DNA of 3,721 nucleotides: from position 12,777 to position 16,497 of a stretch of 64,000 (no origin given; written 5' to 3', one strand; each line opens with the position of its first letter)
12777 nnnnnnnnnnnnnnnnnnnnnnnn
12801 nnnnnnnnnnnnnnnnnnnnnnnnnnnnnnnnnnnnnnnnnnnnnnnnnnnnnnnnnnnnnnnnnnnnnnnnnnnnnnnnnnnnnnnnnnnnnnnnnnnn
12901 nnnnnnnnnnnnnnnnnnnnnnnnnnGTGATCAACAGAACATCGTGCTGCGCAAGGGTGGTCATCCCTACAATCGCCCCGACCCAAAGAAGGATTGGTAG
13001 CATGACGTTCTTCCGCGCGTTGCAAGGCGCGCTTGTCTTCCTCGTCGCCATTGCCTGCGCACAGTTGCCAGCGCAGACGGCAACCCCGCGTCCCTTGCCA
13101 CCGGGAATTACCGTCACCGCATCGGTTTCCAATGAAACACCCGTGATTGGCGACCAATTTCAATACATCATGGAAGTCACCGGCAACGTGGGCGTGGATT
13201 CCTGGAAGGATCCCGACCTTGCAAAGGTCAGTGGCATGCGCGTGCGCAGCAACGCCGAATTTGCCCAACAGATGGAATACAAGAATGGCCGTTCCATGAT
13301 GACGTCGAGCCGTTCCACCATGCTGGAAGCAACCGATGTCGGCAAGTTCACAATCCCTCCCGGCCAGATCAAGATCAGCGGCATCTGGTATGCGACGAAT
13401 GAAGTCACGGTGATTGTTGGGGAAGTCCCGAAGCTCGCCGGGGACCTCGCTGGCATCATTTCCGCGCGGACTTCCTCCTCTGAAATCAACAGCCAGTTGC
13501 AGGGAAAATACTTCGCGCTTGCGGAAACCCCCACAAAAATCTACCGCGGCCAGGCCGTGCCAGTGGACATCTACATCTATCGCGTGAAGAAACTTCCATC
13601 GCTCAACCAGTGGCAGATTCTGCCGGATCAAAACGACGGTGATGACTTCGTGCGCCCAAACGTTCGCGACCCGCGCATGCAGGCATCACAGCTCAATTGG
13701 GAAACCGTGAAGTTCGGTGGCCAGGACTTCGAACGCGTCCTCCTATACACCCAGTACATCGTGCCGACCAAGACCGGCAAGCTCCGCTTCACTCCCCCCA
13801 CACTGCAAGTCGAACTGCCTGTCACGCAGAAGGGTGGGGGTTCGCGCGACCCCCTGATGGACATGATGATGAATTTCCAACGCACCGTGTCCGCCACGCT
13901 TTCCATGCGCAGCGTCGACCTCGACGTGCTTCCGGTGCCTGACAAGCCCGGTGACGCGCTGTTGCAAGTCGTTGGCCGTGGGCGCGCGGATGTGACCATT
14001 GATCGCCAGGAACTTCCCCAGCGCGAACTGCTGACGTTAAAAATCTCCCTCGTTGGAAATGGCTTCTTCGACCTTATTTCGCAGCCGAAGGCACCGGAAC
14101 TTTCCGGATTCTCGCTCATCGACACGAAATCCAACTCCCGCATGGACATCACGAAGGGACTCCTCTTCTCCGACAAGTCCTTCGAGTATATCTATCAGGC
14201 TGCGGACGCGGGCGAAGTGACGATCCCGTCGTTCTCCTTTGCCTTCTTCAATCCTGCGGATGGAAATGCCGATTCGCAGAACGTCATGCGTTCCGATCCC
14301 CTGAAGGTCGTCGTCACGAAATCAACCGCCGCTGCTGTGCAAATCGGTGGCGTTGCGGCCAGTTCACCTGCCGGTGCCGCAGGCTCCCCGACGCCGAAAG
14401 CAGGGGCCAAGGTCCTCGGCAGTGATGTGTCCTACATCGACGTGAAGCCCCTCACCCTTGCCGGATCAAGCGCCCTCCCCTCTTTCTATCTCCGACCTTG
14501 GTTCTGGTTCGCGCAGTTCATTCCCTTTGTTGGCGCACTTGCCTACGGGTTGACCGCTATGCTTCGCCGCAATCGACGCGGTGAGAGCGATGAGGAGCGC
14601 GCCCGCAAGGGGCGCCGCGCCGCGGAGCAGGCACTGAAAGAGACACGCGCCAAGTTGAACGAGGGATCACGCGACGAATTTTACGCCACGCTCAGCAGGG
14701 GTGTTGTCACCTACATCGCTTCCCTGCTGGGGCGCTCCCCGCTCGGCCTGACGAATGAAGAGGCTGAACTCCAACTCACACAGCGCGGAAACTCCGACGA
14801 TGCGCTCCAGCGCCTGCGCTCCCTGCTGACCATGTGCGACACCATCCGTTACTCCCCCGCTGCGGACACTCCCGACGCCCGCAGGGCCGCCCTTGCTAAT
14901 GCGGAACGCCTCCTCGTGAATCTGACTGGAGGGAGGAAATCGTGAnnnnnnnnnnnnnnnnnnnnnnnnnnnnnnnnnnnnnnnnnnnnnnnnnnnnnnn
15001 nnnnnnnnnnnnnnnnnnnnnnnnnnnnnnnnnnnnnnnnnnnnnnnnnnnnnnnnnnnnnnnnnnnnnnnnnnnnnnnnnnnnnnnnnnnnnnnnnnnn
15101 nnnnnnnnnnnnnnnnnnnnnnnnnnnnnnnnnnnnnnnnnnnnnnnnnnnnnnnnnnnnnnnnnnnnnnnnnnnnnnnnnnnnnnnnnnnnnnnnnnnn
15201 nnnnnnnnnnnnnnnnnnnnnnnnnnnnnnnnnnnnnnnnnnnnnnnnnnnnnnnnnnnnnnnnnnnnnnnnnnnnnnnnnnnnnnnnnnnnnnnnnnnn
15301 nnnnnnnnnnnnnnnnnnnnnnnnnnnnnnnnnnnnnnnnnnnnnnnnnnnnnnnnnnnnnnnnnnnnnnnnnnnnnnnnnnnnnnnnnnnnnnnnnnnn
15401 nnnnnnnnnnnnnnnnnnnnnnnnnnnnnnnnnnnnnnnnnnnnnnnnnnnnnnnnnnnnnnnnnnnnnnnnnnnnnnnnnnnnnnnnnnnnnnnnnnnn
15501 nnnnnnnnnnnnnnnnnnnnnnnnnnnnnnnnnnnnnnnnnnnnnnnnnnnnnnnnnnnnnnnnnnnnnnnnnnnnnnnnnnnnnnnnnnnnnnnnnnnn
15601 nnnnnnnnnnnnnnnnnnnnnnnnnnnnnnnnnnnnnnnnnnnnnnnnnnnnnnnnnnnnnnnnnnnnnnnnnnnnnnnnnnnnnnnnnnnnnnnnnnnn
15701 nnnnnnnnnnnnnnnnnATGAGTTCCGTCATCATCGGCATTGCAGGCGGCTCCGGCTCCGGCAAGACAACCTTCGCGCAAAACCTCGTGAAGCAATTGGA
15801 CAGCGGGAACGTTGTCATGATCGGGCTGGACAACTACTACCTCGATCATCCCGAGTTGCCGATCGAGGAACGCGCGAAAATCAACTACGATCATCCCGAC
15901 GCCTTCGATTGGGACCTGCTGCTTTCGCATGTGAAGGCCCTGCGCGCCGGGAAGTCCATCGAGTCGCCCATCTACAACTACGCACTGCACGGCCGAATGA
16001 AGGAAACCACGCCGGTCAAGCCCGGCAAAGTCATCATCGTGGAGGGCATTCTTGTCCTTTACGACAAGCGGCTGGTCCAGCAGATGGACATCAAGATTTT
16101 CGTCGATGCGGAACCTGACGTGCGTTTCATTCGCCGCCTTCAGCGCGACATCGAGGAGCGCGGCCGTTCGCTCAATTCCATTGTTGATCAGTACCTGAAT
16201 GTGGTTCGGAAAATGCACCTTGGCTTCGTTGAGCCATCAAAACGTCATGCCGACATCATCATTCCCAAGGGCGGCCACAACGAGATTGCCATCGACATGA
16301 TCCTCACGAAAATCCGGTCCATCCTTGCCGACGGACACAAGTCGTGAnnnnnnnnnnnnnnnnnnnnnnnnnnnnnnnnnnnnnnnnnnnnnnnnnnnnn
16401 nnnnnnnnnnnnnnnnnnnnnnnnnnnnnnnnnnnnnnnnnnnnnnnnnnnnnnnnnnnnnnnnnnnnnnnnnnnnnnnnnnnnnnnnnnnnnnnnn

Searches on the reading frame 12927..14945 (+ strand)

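Call 27: search_protein_families(library=pfam, proteins=[window:12927-14945:+], max_evalue=0.001)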
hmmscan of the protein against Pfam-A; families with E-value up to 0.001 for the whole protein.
window:12927-14945:+ (672 aa): 1 family
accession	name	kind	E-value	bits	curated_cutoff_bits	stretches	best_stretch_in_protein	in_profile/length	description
PF13584.12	BatD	-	1.6e-25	90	24.1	2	65-164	1-92/92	BatD DUF11 like domain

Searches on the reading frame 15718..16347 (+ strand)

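Call 27: search_protein_families(library=pfam, proteins=[window:15718-16347:+], max_evalue=0.001)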
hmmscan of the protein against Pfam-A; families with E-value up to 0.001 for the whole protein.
window:15718-16347:+ (209 aa): 6 families
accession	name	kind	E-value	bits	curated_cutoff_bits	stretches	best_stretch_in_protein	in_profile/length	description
PF00485.24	PRK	-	1.3e-47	162.6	22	1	5-190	1-195/196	Phosphoribulokinase / Uridine kinase family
PF13238.12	AAA_18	-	1.2e-08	35.9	29.4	1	6-150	1-118/128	AAA domain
PF13207.12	AAA_17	-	4.1e-06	27.6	27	0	10-28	2-20/136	AAA domain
PF06414.18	Zeta_toxin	-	9.3e-06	25.7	22.3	1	5-48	18-62/199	Zeta toxin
PF02224.24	Cytidylate_kin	-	0.00022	21.4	26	0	119-151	126-157/211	Cytidylate kinase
PF13671.12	AAA_33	-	0.00048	20.9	27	1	9-46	5-39/143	AAA domain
